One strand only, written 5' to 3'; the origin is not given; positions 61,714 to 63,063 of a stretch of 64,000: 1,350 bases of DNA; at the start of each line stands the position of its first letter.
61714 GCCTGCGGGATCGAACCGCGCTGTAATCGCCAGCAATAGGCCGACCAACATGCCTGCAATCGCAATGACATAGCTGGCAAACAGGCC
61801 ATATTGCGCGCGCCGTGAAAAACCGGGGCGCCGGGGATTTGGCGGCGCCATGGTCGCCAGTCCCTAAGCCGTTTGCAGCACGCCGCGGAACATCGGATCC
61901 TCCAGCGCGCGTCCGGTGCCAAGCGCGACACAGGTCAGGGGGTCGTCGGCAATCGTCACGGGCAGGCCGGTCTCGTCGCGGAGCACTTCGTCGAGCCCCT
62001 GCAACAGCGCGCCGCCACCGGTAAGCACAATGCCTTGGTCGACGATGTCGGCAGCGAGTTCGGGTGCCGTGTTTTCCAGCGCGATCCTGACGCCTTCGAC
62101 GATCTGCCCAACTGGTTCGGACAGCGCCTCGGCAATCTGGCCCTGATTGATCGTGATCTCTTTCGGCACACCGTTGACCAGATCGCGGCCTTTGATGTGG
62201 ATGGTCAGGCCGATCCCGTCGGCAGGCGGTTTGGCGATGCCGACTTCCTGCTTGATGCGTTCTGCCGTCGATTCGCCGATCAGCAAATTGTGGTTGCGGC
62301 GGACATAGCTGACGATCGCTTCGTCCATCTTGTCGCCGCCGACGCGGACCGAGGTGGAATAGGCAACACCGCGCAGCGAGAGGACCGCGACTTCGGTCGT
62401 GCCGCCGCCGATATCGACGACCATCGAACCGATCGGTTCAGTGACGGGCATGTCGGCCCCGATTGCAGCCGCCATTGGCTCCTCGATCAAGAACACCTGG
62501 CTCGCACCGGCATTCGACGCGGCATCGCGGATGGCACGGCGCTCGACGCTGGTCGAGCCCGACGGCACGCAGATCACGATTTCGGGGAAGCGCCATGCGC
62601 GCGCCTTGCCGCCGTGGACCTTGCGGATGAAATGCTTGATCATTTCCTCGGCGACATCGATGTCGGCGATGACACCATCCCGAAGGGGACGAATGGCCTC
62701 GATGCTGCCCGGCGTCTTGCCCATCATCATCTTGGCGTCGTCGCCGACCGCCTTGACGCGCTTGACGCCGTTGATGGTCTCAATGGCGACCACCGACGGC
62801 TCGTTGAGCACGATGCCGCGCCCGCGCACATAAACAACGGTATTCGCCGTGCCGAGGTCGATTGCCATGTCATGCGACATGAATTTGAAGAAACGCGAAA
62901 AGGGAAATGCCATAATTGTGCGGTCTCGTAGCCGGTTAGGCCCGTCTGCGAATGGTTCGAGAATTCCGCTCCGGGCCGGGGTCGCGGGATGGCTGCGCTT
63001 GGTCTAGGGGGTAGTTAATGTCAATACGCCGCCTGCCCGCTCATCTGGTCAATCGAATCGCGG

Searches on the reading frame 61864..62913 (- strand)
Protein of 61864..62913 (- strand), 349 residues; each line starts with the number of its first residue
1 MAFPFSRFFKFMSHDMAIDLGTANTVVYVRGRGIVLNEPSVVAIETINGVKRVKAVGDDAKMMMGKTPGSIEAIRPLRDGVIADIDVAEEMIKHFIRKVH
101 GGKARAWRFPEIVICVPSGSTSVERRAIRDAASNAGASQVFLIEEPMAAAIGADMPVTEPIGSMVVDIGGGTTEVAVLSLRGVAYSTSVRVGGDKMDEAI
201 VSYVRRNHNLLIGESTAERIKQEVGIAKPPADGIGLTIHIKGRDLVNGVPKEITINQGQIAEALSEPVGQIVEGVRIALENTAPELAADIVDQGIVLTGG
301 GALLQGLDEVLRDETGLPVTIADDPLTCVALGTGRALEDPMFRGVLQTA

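Call 75: search_protein_families(library=pfam, proteins=[window:61864-62913:-], max_evalue=0.0001)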
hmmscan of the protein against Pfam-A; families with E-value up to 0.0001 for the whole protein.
window:61864-62913:- (349 aa): 5 families
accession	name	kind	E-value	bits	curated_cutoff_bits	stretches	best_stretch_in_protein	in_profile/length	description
PF06723.19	MreB_Mbl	-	1.7e-143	477.8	27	1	14-339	2-321/327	MreB/Mbl protein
PF00012.26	HSP70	-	1.9e-13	49.9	20.6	1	111-332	135-367/599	Hsp70 protein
PF14450.12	FtsA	-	5.7e-11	43.3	31.8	1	164-324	1-112/127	Cell division protein FtsA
PF00022.25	Actin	-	2.6e-08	33.3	27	0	39-207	31-190/410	Actin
PF11104.14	PilM_2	-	1.4e-07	31.3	27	0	289-323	273-306/340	Type IV pilus assembly protein PilM;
